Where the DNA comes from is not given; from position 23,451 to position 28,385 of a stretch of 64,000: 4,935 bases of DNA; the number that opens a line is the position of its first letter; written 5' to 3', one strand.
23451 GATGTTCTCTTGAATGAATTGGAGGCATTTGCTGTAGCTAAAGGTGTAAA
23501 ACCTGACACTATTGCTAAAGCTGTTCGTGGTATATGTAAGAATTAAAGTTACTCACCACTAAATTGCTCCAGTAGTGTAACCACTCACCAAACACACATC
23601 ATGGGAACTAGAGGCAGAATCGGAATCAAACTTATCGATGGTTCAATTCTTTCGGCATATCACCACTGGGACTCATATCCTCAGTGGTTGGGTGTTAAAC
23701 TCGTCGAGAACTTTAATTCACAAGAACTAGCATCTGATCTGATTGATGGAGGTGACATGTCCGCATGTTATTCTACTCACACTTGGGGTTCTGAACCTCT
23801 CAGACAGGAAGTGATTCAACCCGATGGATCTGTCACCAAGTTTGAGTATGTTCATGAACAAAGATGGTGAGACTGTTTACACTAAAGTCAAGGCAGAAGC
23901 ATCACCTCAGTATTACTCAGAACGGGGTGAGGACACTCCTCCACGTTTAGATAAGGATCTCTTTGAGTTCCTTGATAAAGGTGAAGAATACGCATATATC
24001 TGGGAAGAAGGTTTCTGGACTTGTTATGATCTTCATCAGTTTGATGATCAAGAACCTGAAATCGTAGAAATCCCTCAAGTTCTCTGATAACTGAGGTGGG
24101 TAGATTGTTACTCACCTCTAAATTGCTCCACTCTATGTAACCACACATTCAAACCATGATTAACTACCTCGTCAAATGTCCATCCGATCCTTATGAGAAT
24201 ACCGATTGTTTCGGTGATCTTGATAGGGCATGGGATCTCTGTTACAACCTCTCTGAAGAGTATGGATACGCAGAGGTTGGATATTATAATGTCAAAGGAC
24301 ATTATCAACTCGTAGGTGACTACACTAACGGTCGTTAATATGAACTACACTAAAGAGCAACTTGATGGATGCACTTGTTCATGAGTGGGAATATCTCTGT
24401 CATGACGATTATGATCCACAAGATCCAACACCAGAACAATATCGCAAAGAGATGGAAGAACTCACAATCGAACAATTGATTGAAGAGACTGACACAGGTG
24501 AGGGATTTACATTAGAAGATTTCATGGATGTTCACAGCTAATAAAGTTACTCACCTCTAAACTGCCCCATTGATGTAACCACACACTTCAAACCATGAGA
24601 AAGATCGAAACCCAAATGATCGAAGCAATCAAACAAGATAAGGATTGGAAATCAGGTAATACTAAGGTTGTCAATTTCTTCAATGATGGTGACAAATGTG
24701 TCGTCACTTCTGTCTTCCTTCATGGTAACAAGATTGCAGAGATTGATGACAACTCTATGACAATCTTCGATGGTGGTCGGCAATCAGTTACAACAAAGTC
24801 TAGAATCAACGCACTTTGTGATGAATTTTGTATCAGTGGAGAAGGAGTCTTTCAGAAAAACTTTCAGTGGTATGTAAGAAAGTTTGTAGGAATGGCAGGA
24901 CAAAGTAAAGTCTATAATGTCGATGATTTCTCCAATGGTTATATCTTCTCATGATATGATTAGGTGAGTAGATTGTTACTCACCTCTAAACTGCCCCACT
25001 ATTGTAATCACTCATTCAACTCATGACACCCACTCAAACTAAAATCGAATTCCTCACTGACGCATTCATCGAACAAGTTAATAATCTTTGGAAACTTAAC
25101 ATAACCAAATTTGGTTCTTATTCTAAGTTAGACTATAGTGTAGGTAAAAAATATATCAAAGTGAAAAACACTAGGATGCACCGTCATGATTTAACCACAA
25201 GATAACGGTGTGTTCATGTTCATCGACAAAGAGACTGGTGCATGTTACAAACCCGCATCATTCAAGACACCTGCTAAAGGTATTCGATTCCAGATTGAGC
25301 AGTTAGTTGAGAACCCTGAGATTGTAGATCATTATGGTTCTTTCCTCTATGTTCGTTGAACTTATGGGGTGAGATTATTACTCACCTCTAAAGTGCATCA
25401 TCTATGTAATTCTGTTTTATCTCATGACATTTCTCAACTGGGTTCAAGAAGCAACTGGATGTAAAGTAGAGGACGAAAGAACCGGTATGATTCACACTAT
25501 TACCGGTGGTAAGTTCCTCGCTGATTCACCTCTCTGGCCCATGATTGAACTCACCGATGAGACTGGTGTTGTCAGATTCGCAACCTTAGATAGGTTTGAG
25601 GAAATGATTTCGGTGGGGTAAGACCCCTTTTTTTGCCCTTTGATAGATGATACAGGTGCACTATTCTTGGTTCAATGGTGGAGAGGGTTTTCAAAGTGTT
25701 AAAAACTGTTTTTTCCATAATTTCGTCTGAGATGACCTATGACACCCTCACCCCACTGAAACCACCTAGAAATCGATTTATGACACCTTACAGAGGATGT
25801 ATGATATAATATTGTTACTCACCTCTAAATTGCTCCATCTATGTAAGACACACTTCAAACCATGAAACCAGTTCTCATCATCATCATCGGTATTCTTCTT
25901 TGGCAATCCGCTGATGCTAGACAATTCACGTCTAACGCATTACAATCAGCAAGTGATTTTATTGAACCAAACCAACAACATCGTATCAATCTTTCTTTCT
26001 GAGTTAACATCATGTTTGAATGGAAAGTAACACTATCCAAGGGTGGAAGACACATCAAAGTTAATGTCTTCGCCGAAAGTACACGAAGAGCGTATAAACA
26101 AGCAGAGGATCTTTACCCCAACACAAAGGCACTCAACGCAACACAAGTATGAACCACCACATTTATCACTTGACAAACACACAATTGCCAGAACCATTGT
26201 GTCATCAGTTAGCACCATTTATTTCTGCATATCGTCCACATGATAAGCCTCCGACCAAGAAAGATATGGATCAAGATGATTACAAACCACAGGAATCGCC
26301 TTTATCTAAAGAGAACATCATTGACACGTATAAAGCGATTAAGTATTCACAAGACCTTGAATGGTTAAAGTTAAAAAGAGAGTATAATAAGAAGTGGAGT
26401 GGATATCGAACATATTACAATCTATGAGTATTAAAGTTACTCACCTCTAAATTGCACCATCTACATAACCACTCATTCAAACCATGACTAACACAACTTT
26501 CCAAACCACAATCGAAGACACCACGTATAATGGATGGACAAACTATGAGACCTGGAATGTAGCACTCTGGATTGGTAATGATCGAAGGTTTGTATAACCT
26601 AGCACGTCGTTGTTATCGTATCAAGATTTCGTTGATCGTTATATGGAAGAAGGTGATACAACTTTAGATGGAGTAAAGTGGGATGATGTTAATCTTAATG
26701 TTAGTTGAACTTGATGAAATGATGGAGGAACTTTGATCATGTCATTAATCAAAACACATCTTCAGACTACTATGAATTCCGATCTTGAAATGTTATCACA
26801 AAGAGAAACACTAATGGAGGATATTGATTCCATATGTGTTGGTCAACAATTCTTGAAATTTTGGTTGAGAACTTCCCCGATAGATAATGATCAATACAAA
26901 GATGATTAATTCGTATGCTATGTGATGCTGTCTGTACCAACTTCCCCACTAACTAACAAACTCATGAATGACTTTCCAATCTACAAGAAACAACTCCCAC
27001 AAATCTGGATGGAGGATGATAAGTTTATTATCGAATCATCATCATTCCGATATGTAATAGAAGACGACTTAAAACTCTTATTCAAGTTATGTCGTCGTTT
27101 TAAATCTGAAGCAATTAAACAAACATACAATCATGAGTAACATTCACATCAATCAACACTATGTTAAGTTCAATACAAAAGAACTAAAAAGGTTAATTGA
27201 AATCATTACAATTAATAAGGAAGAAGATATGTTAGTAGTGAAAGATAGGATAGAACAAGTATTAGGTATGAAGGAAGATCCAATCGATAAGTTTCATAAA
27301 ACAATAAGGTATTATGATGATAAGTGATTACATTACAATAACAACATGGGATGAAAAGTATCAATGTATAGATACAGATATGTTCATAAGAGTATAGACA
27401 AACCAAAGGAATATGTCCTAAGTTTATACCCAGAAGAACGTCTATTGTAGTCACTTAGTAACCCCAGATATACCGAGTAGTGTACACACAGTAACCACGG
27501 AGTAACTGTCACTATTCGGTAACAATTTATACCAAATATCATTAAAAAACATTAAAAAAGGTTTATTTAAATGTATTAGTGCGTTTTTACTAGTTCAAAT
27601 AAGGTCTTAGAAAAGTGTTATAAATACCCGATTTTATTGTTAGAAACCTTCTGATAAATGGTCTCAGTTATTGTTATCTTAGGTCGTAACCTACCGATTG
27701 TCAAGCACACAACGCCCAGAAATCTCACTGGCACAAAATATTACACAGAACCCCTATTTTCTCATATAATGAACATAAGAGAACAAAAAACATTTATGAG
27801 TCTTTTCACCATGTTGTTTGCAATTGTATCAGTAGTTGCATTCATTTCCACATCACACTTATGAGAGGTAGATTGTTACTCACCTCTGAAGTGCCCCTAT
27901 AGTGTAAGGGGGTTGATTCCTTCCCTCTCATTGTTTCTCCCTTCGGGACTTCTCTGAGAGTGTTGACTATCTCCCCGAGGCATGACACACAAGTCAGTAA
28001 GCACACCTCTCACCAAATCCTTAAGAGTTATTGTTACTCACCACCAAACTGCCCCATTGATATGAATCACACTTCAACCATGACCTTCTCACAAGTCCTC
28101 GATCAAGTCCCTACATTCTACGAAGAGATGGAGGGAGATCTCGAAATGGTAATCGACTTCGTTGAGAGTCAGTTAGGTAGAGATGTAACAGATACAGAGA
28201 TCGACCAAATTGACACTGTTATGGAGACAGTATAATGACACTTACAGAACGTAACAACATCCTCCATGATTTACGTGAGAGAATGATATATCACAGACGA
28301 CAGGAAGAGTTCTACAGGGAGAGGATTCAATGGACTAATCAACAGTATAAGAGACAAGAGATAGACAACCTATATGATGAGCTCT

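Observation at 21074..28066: Array of small-gene cassettes headed by 12 copies of one conserved ~32 bp element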

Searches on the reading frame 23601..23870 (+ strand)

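Call 69: search_protein_families(library=pfam, proteins=[window:23601-23870:+], max_evalue=0.01)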
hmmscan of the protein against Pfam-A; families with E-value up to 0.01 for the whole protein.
window:23601-23870:+ (89 aa): 0 families

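Call 70: search_protein_families(library=phrogs, proteins=[window:23601-23870:+], max_evalue=0.001)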
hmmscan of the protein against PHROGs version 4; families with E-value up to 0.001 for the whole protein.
window:23601-23870:+ (89 aa): 2 families
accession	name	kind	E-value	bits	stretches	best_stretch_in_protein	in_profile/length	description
phrog_1987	-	unknown function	7.3e-24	85.6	1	1-68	1-65/128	-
phrog_23089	-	unknown function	1.1e-10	42.6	1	1-58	1-57/239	-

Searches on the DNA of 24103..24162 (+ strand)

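Call 25: search_dna_similar(query=window:24103-24162:+, collection=phages, mode=distant, max_evalue=10, max_rows=60)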
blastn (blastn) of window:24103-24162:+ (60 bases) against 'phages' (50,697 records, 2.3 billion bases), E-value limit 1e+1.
Records with a match: 7; places in all: 7; records where one place covers at least 80% of the query: 0.
Best place of each record, by identity: 80-90% 7.
By first word of the organism name: Synechococcus 4; Prochlorococcus 2; Bacteriophage 1.
By host as written in the record: Synechococcus sp. MW02 4; Prochlorococcus sp. MIT9515 2; - 1.
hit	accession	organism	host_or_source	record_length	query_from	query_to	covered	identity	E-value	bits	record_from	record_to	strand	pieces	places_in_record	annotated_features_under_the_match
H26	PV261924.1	Synechococcus phage RN05-S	Synechococcus sp. MW02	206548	6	43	63%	86.8%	3e-2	41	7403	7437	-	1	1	none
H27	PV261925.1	Synechococcus phage RB11-B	Synechococcus sp. MW02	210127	6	43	63%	86.8%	3e-2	41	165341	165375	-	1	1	none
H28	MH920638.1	Synechococcus phage S-B05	Synechococcus sp. MW02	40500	6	43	63%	86.8%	3e-2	41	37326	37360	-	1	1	none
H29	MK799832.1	Synechococcus phage S-B05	Synechococcus sp. MW02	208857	6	43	63%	86.8%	3e-2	41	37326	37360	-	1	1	none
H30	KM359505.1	Prochlorococcus phage P-TIM68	Prochlorococcus sp. MIT9515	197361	4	41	63%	81.6%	5e+0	35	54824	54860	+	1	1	none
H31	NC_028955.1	Prochlorococcus phage P-TIM68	Prochlorococcus sp. MIT9515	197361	4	41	63%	81.6%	5e+0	35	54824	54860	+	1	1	none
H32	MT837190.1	Bacteriophage sp.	human fecal samples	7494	26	52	45%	88.9%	2e+0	37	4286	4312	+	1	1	record has no annotation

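Call 31: get_annotated_region(hit=H29, flank=6000)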
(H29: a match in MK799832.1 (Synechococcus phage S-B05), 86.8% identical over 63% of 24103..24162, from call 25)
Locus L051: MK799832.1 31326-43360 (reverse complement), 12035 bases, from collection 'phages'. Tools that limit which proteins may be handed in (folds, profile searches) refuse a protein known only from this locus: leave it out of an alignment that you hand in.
description: Synechococcus phage S-B05, complete genome.
organism: Synechococcus phage S-B05 (NCBI taxid 2484637)
taxonomy: Viruses; Duplodnaviria; Heunggongvirae; Uroviricota; Caudoviricetes; Kyanoviridae
host: Synechococcus sp. MW02; source: -; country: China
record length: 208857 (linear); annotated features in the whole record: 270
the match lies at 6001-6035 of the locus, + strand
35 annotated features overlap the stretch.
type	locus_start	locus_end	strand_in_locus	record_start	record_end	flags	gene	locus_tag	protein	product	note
CDS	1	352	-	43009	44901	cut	-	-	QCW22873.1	tail fiber-like protein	-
CDS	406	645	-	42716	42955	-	-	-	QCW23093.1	hypothetical protein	-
CDS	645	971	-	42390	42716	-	-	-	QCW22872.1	hypothetical protein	-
CDS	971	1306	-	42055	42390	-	-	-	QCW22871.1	hypothetical protein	-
CDS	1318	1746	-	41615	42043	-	-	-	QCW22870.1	terminase DNA packaging enzyme small subunit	-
CDS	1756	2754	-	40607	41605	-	-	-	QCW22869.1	tail completion protein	-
repeat_region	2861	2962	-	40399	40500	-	-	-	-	-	-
CDS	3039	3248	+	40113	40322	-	-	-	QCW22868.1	hypothetical protein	-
CDS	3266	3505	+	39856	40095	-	-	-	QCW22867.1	hypothetical protein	-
CDS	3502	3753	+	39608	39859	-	-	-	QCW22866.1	hypothetical protein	-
CDS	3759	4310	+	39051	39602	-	-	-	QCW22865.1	hypothetical protein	-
CDS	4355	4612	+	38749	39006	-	-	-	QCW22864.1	hypothetical protein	-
CDS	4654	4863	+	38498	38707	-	-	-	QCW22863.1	hypothetical protein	-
CDS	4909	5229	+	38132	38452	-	-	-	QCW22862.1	hypothetical protein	-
CDS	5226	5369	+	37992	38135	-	-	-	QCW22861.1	hypothetical protein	-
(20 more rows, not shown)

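Call 39: get_annotated_region(hit=H31, flank=5000)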
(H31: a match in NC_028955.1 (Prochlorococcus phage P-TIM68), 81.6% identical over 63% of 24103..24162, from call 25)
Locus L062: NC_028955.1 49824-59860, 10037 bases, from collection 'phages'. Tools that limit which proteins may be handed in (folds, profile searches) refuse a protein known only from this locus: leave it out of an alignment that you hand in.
description: Prochlorococcus phage P-TIM68, complete genome.
organism: Prochlorococcus phage P-TIM68 (NCBI taxid 1542477)
taxonomy: Viruses; Duplodnaviria; Heunggongvirae; Uroviricota; Caudoviricetes; Kyanoviridae; Haifavirus; Haifavirus tim68
host: Prochlorococcus sp. MIT9515; source: -; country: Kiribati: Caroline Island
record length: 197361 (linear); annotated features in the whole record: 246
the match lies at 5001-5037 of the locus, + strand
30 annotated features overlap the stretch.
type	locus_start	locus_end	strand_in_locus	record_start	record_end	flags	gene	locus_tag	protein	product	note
CDS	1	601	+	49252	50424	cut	-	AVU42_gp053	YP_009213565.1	putative helicase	-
CDS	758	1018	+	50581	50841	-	-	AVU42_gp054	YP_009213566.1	hypothetical protein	-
CDS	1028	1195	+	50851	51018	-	-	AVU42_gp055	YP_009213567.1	hypothetical protein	-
CDS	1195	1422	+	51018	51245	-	-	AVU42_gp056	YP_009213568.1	hypothetical protein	-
CDS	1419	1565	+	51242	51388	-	-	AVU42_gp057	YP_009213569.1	hypothetical protein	-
CDS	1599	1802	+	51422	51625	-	-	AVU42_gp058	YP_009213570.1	hypothetical protein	-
CDS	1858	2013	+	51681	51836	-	-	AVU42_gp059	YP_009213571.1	hypothetical protein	-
CDS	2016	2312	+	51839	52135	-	-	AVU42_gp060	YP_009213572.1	hypothetical protein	-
CDS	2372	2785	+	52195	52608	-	-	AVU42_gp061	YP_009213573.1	anti-restriction protein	-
CDS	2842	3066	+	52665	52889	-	-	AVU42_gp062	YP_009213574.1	hypothetical protein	-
CDS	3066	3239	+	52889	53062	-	-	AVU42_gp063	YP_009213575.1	hypothetical protein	-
CDS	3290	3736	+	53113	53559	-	-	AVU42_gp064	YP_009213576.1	hypothetical protein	-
CDS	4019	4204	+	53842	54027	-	-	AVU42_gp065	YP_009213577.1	hypothetical protein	-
CDS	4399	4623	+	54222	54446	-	-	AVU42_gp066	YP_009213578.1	hypothetical protein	-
CDS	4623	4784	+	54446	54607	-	-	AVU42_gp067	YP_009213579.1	hypothetical protein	-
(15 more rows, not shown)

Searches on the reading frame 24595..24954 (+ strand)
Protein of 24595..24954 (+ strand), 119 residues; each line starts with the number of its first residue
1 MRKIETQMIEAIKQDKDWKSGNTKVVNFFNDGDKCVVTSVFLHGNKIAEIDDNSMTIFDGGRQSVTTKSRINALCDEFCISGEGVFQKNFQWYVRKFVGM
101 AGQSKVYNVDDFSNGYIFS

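Call 69: search_protein_families(library=pfam, proteins=[window:24595-24954:+], max_evalue=0.01)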
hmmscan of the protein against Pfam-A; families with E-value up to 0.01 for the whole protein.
window:24595-24954:+ (119 aa): 2 families
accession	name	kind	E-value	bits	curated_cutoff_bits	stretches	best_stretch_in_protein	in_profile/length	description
PF23790.1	Kyano_Gp96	-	2.8e-45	153.4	27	1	1-118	1-109/110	Kyanoviridae Gp96 protein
PF11606.14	AlcCBM31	-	0.0062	17.1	25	0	48-91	13-57/93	Family 31 carbohydrate binding protein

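Call 70: search_protein_families(library=phrogs, proteins=[window:24595-24954:+], max_evalue=0.001)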
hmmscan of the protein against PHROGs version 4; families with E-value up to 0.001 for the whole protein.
window:24595-24954:+ (119 aa): 1 family
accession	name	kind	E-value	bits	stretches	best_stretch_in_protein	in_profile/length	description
phrog_554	-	unknown function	3.5e-44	150.5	1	1-118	1-108/109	-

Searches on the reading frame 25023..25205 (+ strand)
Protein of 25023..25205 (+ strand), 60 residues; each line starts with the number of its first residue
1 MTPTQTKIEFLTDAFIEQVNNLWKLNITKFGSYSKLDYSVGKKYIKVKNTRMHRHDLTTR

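Call 69: search_protein_families(library=pfam, proteins=[window:25023-25205:+], max_evalue=0.01)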
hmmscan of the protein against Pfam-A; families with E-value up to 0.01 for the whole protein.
window:25023-25205:+ (60 aa): 0 families

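Call 70: search_protein_families(library=phrogs, proteins=[window:25023-25205:+], max_evalue=0.001)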
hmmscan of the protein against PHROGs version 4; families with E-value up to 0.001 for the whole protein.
window:25023-25205:+ (60 aa): 1 family
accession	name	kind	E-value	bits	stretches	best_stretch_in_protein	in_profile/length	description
phrog_3274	-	unknown function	1.8e-11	45.6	1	1-51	1-53/113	-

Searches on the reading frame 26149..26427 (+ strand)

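Call 69: search_protein_families(library=pfam, proteins=[window:26149-26427:+], max_evalue=0.01)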
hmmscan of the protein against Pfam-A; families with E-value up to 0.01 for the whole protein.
window:26149-26427:+ (92 aa): 0 families

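Call 70: search_protein_families(library=phrogs, proteins=[window:26149-26427:+], max_evalue=0.001)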
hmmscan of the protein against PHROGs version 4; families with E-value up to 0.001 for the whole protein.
window:26149-26427:+ (92 aa): 1 family
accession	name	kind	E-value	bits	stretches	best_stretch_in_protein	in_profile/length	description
phrog_13706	-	unknown function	3.9e-05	24.9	1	20-82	28-89/104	-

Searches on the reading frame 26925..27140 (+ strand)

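Call 70: search_protein_families(library=phrogs, proteins=[window:26925-27140:+], max_evalue=0.001)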
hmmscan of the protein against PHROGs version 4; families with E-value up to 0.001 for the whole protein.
window:26925-27140:+ (71 aa): 1 family
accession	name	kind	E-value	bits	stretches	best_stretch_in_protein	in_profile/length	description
phrog_2692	-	unknown function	1.4e-36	125.2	1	14-69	2-57/59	-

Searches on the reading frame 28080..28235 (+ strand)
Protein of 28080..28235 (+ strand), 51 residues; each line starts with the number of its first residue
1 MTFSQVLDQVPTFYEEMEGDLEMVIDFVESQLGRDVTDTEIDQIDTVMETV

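Call 70: search_protein_families(library=phrogs, proteins=[window:28080-28235:+], max_evalue=0.001)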
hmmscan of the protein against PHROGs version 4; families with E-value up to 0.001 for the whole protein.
window:28080-28235:+ (51 aa): 1 family
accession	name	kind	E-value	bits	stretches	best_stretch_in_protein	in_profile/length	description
phrog_7223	-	unknown function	0.00041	21.1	1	17-48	20-49/62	-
